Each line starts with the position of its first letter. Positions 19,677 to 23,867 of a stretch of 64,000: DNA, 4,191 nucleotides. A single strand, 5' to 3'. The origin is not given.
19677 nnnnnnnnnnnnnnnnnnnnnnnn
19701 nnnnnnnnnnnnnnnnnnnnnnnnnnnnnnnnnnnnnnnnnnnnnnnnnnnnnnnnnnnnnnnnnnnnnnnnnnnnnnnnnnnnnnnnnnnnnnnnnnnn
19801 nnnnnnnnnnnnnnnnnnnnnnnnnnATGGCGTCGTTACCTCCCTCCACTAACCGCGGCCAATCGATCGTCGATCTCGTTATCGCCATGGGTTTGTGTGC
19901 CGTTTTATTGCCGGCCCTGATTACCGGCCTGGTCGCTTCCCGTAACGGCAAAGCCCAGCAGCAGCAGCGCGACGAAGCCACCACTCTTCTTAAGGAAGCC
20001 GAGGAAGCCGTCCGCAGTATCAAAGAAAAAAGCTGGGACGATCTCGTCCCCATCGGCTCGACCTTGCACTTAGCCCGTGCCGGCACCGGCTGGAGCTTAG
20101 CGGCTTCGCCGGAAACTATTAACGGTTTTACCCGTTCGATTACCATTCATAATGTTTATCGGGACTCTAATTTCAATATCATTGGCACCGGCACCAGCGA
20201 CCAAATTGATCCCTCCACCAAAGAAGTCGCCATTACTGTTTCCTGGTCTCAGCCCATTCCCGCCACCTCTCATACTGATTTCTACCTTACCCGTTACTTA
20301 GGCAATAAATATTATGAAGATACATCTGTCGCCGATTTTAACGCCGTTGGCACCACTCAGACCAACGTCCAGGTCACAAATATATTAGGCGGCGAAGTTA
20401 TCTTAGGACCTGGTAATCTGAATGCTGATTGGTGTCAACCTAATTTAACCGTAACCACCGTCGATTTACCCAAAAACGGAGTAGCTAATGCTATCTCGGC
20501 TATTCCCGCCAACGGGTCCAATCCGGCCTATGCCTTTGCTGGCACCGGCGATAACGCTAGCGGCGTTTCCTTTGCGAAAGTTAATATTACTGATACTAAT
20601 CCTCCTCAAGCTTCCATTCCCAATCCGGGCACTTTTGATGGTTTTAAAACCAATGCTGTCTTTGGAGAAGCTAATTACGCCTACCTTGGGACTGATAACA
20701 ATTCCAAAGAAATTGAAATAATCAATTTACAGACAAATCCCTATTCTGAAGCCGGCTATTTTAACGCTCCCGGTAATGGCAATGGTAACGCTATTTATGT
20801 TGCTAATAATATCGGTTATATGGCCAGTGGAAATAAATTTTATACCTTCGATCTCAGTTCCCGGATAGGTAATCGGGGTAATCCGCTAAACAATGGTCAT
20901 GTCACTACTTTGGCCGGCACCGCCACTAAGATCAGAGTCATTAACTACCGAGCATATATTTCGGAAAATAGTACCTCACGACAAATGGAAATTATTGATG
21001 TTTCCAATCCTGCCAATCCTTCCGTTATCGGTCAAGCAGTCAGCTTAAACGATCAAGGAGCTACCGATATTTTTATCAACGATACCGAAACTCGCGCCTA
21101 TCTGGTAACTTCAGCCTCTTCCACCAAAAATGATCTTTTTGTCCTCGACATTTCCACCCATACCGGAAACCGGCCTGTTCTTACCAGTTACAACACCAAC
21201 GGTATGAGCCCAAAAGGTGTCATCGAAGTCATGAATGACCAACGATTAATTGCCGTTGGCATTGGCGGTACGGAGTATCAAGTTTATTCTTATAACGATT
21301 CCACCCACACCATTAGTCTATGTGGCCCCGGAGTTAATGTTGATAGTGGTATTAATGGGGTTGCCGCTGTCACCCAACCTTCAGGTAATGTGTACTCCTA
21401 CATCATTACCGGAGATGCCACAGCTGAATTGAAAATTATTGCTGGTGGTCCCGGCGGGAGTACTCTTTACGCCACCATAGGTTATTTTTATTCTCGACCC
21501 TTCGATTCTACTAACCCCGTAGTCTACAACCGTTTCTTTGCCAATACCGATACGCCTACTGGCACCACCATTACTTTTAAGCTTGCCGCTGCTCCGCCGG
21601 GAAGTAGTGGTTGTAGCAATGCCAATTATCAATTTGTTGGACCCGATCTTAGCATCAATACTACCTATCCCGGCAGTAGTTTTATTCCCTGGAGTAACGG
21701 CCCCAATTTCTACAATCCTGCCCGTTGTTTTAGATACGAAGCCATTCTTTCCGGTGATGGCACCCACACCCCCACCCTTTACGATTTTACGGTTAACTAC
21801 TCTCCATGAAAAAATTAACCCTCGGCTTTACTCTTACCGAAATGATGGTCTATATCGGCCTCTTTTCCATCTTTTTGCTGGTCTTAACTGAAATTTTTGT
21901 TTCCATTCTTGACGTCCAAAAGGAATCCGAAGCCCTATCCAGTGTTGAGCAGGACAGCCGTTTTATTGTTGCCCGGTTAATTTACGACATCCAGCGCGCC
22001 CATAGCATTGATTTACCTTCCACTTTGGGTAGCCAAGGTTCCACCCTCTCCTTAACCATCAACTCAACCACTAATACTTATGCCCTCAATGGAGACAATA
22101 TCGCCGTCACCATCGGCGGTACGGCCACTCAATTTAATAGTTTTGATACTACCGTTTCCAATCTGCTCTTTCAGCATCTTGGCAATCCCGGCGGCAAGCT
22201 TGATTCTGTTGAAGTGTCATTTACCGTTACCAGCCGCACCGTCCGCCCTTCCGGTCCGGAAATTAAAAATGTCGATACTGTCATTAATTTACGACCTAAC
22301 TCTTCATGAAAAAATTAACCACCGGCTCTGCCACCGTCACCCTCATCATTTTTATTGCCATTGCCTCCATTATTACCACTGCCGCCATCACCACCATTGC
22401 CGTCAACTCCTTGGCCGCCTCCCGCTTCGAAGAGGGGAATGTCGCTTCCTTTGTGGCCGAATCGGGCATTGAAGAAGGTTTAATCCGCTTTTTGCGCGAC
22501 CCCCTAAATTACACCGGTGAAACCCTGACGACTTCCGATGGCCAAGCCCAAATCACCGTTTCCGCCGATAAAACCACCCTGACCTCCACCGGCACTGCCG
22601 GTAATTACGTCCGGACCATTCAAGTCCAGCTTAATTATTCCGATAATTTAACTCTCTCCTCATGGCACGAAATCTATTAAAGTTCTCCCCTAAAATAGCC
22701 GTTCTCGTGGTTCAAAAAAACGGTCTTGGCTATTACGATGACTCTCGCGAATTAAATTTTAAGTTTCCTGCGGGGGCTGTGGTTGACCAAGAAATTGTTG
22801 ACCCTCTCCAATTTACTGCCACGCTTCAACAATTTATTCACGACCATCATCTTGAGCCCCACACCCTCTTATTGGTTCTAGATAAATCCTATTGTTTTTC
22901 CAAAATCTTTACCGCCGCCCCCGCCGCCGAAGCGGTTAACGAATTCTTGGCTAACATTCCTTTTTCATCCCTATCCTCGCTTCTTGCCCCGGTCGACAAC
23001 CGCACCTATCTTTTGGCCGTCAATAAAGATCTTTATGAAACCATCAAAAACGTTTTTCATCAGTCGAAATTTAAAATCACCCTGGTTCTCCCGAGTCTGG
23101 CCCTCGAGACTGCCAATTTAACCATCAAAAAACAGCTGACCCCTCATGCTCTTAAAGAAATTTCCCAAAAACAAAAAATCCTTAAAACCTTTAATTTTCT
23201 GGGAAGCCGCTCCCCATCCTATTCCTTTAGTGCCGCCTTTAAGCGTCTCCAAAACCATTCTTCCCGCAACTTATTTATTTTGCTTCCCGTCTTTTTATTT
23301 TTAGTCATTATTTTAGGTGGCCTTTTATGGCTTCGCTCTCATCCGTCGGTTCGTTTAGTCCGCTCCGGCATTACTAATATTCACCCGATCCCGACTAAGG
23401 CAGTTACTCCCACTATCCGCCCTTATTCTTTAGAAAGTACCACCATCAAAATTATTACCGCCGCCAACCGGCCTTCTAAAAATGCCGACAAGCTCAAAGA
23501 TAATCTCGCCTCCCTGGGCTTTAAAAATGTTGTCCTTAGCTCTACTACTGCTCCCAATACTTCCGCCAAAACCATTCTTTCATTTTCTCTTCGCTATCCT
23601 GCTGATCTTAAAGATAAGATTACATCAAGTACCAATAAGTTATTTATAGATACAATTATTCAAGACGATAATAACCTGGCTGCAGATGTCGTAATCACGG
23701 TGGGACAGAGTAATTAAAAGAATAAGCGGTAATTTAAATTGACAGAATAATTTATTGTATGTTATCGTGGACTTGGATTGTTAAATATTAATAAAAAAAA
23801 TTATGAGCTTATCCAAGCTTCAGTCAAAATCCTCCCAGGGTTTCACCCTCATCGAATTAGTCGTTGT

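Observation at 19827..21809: Modular giant pilin: prepilin-type N-terminus (Asp at +5) fused to an LVIVD-type beta-propeller inside the type IV pilus locus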

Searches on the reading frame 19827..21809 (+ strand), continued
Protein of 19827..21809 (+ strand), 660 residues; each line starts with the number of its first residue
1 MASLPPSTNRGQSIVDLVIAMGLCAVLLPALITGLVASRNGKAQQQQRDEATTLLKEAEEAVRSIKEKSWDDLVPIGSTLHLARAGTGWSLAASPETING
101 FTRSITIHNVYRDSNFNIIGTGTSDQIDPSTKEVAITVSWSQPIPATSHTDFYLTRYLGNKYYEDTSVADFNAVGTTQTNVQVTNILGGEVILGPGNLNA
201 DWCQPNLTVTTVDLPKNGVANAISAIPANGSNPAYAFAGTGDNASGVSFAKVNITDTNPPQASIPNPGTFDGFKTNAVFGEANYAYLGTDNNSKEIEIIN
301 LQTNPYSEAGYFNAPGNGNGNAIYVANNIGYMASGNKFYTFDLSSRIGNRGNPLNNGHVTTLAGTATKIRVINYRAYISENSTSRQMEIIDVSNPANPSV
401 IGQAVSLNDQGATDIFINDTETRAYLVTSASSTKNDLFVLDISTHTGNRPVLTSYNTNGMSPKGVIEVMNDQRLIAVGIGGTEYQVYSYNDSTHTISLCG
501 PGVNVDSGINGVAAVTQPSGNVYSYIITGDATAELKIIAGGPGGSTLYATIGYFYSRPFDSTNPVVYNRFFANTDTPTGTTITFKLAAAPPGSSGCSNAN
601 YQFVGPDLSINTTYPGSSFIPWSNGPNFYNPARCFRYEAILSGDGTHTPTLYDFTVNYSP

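Call 30: find_encoding_contigs(protein=P0011, flank=8000, max_places=2)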
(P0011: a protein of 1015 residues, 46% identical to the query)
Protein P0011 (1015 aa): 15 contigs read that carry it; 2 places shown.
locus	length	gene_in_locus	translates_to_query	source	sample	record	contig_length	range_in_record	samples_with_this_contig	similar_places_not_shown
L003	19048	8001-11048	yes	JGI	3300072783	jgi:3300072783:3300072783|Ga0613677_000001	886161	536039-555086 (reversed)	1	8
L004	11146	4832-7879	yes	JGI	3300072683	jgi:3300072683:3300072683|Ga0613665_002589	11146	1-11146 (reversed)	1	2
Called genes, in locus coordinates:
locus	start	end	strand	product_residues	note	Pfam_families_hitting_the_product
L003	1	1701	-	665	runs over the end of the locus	PF00270:DEAD (faint), PF04851:ResIII, PF17757:UvrB_inter, PF27431:UvrB_3rd, PF00271:Helicase_C, PF12344:UvrB, PF02151:UVR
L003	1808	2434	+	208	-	PF01726:LexA_DNA_bind, PF13730:HTH_36 (faint), PF00717:Peptidase_S24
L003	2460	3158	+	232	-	PF00590:TP_methylase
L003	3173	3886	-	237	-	PF01326:PPDK_N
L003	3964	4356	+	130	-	PF01627:Hpt (weak)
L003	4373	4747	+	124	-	PF00072:Response_reg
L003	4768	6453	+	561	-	PF05157:MshEN, PF00437:T2SSE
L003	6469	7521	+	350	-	PF00482:T2SSF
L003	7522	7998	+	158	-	-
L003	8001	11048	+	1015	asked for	PF08309:LVIVD (faint), PF09826:Beta_propel (faint)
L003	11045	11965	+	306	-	-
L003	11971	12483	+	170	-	PF07963:N_methyl (weak)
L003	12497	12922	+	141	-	-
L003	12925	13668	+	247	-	-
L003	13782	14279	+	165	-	PF07963:N_methyl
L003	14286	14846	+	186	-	PF07963:N_methyl (weak)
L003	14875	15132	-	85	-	-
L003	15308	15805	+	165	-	PF07963:N_methyl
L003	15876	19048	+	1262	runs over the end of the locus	PF25384:Alsin_RLD (faint), PF25390:WD40_RLD, PF00415:RCC1, PF13540:RCC1_2, PF01551:Peptidase_M23, PF19077:Big_13 (faint)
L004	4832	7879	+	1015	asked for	PF08309:LVIVD (faint), PF09826:Beta_propel (faint)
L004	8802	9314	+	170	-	PF07963:N_methyl (weak)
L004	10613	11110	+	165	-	PF07963:N_methyl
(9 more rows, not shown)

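Call 59: search_protein_families(library=pfam, proteins=[L001:10765-11439:+, L003:12925-13668:+, L003:11045-11965:+], max_evalue=10)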
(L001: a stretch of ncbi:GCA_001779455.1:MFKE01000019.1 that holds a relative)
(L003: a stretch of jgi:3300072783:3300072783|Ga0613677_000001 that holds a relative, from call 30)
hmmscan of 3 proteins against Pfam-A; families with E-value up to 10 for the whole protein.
L001:10765-11439:+ (224 aa): 1 family
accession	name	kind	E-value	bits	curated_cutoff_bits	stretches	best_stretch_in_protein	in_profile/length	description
PF02597.26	ThiS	-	0.026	15.5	22.5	1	75-147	2-73/76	ThiS family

L003:12925-13668:+ (247 aa): 3 families
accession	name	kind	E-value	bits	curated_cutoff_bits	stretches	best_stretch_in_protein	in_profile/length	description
PF21954.1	TUNAR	-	0.0053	17.1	27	1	209-242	9-44/48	TUNAR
PF09247.16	TBP-binding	-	0.052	14.3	25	1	135-161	3-29/60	TATA box-binding protein binding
PF06598.16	Chlorovi_GP_rpt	-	0.57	10.8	27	0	150-159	25-34/34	Chlorovirus glycoprotein repeat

L003:11045-11965:+ (306 aa): 0 families

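Call 63: find_related_loci(query=A1, collection=genome_contigs, flank=7000)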
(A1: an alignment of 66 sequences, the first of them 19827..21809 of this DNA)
Query A1 (660 aa) in genome_contigs; peptide patterns used: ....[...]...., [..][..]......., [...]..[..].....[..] (x = any residue, [..] = any of these).
332 stretches matched a pattern; 144 encode a relative of the query (tblastn E <= 1e-3); the best 80 are kept; 80 distinct loci.
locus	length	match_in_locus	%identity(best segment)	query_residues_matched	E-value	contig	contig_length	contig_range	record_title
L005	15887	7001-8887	49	9-660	0e+0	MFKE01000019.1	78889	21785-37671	MAG: Candidatus Gottesmanbacteria bacterium RIFOXYB1_FULL_47_11 rifoxyb1_full_scaffold_437, whole genome shotgun sequenc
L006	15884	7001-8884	49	9-660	0e+0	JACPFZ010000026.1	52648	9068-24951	MAG: Candidatus Gottesmanbacteria bacterium isolate NC_groundwater_374_Ag_B-0.1um_46_9 GD18-4_B1_scaffold_660170, whole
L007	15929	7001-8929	50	10-660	0e+0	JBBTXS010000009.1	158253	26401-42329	MAG: Patescibacteria group bacterium isolate H51-bin091_1 H51_bin091_1_000000000009, whole genome shotgun sequence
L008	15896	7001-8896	50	9-660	0e+0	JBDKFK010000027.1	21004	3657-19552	MAG: Candidatus Parcubacteria bacterium isolate farmington_2019_sw_WHONDRS-S19S_0053_A_bin.38 scaffold_0000695, whole ge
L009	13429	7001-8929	49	8-659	0e+0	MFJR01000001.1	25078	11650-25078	MAG: Candidatus Gottesmanbacteria bacterium RIFCSPLOWO2_01_FULL_39_12b rifcsplowo2_01_scaffold_11997, whole genome shotg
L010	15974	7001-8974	49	8-660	0e+0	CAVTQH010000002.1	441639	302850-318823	MAG: Candidatus Amesbacteria bacterium isolate MFD00709.bin.1.50 genome assembly, contig: contig_32519, whole genome sho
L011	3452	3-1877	50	29-660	0e+0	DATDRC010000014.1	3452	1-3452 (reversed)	MAG TPA_asm: Patescibacteria group bacterium isolate SMAG_U7967 k141_1167399, whole genome shotgun sequence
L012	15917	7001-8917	49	1-660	1e-180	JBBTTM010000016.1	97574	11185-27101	MAG: Patescibacteria group bacterium isolate H52-bin113_1 H52_bin113_1_000000000016, whole genome shotgun sequence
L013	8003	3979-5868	47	11-660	3e-180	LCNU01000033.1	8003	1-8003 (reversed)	MAG: Candidatus Amesbacteria bacterium GW2011_GWC1_47_15 UX86_C0033, whole genome shotgun sequence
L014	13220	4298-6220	48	9-660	3e-178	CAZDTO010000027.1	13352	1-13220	MAG TPA_asm: uncultured Gammaproteobacteria bacterium isolate binchicken_co38_474 genome assembly, contig: NODE_9823_len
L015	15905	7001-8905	48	9-660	8e-177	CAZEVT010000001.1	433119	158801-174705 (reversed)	MAG TPA_asm: uncultured Gammaproteobacteria bacterium isolate SRP119689_co1_156 genome assembly, contig: NODE_4_length_4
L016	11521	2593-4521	47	9-660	3e-175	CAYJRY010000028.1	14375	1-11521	MAG TPA_asm: uncultured Gammaproteobacteria bacterium isolate ERP125453_co1_466 genome assembly, contig: NODE_4459_lengt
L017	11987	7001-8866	48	8-660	2e-175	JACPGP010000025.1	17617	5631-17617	MAG: Candidatus Levyibacteriota bacterium isolate NC_groundwater_391_Ag_B-0.1um_40_33 GD18-4_B1_scaffold_876271, whole g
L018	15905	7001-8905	47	10-660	5e-175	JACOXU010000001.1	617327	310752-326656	MAG: Candidatus Levyibacteriota bacterium isolate NC_groundwater_161_Ag_S-0.1um_37_19 S4_GD2017_2_S1_scaffold_10, whole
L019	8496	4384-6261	47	11-660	6e-174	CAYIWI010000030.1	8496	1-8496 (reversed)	MAG TPA_asm: uncultured Gammaproteobacteria bacterium isolate ERP119705_co3_560 genome assembly, contig: NODE_10417_leng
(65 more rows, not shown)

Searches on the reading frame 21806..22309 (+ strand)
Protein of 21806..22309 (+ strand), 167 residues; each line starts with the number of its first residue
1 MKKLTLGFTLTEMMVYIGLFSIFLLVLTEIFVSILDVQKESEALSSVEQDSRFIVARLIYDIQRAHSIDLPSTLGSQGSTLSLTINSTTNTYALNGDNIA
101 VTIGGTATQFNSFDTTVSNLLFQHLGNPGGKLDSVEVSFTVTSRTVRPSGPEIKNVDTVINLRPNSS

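Call 4: search_protein_families(library=pfam, proteins=[window:21806-22309:+], max_evalue=0.1)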
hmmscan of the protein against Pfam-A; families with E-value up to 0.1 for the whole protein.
window:21806-22309:+ (167 aa): 1 family
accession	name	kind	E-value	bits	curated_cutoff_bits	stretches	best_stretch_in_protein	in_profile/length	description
PF07963.17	N_methyl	-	0.00087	19.2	21.2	1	7-27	6-26/27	Prokaryotic N-terminal methylation motif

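Call 5: search_protein_families(library=ncbifam, proteins=[window:21806-22309:+], max_evalue=0.1)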
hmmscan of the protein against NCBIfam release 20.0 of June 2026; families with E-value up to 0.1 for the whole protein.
window:21806-22309:+ (167 aa): 6 families
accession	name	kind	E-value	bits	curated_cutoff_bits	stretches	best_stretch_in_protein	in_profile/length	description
NF041002.1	pilin_ComGF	equivalog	0.0034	17.6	80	1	7-67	3-61/139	competence type IV pilus minor pilin ComGF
NF007848.0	PRK10557.1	equivalog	0.016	14.6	120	1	3-65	8-70/192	prepilin peptidase-dependent protein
TIGR02599.1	TIGR02599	subfamily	0.016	14.4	256.5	1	7-46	1-40/361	Verru_Chthon cassette protein C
NF045678.1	TransRegIrrA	equivalog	0.017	15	150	1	76-164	50-136/138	iron response transcriptional regulator IrrA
NF040999.1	pilin_ComGC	equivalog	0.03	14.5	75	1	7-27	3-23/84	competence type IV pilus major pilin ComGC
NF038304.1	EPS_HpsC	equivalog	0.046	13.3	200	1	3-65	18-80/318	hormogonium polysaccharide secretion pseudopilin HpsC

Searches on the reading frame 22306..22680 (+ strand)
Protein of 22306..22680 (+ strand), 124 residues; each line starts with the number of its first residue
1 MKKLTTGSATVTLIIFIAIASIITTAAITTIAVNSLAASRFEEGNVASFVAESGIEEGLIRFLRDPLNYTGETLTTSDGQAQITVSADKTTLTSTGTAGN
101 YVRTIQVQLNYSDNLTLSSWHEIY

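Call 4: search_protein_families(library=pfam, proteins=[window:22306-22680:+], max_evalue=0.1)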
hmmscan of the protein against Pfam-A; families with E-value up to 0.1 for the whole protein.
window:22306-22680:+ (124 aa): 0 families

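Call 5: search_protein_families(library=ncbifam, proteins=[window:22306-22680:+], max_evalue=0.1)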
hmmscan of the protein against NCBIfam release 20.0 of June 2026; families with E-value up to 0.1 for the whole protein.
window:22306-22680:+ (124 aa): 0 families

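Call 59: search_protein_families(library=pfam, proteins=[window:22306-22680:+], max_evalue=10)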
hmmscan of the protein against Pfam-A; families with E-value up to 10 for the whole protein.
window:22306-22680:+ (124 aa): 1 family
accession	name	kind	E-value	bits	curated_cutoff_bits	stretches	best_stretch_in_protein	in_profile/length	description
PF14341.11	PilX_N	-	0.46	10.9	25.5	1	7-56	2-51/51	PilX N-terminal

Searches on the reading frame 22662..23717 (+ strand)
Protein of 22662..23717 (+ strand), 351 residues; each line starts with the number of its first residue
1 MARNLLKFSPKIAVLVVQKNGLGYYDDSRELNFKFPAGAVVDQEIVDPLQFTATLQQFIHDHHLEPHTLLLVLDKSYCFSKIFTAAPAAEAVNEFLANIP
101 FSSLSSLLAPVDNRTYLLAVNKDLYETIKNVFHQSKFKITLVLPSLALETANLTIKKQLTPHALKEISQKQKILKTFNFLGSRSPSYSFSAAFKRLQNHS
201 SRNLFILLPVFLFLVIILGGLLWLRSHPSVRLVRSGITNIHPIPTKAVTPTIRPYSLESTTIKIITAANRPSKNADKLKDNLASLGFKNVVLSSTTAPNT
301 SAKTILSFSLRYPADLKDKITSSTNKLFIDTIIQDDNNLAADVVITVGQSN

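Call 4: search_protein_families(library=pfam, proteins=[window:22662-23717:+], max_evalue=0.1)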
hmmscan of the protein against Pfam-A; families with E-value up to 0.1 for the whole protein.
window:22662-23717:+ (351 aa): 0 families

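Call 5: search_protein_families(library=ncbifam, proteins=[window:22662-23717:+], max_evalue=0.1)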
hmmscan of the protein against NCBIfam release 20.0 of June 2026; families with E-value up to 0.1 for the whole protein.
window:22662-23717:+ (351 aa): 0 families

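Call 58: find_homologous_proteins(query=window:22662-23717:+, max_evalue=0.001)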
Query window:22662-23717:+ (351 aa): 1 proteins with E <= 0.001 among 5655 candidates.
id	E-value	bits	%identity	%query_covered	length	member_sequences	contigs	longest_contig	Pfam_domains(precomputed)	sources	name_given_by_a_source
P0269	9.0e-222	753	100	100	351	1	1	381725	-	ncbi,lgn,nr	ncbi:hypothetical protein M1116_02320 [Patescibacteria group bacterium]|nr:hypothetical protein [Pat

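Call 59: search_protein_families(library=pfam, proteins=[window:22662-23717:+], max_evalue=10)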
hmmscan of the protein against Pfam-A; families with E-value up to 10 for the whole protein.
window:22662-23717:+ (351 aa): 1 family
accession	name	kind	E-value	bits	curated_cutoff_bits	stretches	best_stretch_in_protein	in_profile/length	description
PF13399.11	LytR_C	-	0.18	13.2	22.2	1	271-349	12-84/86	LytR cell envelope-related transcriptional attenuator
